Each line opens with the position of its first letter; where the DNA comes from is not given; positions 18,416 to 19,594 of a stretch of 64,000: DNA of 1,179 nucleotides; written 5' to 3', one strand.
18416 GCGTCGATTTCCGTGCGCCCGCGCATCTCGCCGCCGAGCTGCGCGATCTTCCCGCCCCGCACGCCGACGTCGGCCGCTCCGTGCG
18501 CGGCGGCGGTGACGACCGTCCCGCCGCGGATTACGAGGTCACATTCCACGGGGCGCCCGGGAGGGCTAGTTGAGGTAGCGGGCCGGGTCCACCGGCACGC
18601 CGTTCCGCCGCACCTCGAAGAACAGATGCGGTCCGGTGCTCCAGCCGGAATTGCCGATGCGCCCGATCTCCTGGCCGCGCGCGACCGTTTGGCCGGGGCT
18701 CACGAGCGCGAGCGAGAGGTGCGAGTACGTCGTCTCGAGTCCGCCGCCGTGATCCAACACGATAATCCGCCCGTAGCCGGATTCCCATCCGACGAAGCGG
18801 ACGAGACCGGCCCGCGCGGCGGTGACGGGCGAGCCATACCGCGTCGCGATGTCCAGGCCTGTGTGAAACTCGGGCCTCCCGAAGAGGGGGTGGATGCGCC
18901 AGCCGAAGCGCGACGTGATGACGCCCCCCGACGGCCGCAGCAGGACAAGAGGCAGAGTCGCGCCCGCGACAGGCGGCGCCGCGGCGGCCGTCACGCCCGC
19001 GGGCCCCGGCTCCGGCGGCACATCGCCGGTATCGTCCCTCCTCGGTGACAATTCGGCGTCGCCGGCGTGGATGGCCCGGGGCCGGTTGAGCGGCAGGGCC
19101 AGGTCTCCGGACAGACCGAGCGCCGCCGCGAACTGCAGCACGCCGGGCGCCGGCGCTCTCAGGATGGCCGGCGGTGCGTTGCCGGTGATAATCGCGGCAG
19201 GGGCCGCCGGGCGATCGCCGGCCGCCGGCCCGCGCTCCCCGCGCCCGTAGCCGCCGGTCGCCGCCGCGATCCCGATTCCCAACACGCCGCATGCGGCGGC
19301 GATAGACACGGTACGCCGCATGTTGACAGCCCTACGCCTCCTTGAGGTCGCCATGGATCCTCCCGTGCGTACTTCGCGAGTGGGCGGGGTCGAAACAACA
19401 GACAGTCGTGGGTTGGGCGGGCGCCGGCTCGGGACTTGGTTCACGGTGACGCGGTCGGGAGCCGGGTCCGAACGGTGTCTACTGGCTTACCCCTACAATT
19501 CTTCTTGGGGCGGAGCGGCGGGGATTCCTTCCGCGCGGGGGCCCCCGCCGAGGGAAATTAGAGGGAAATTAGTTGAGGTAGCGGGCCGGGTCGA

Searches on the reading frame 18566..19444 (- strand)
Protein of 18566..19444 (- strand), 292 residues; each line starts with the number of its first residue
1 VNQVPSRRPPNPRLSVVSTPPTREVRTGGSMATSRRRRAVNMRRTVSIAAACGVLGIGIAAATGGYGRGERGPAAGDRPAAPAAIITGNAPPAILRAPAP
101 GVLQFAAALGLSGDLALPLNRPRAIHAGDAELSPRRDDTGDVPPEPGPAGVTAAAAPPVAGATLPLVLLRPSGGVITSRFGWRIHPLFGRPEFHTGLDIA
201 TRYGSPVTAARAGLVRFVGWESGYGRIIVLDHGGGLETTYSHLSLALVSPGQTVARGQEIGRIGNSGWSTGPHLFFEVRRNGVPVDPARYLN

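Call 74: search_protein_families(library=pfam, proteins=[window:18566-19444:-], max_evalue=0.01)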
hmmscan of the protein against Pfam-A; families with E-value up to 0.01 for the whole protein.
window:18566-19444:- (292 aa): 1 family
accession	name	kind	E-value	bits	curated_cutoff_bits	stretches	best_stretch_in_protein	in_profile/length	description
PF01551.29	Peptidase_M23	-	1.6e-33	115.2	28.7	1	193-287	2-96/96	Peptidase family M23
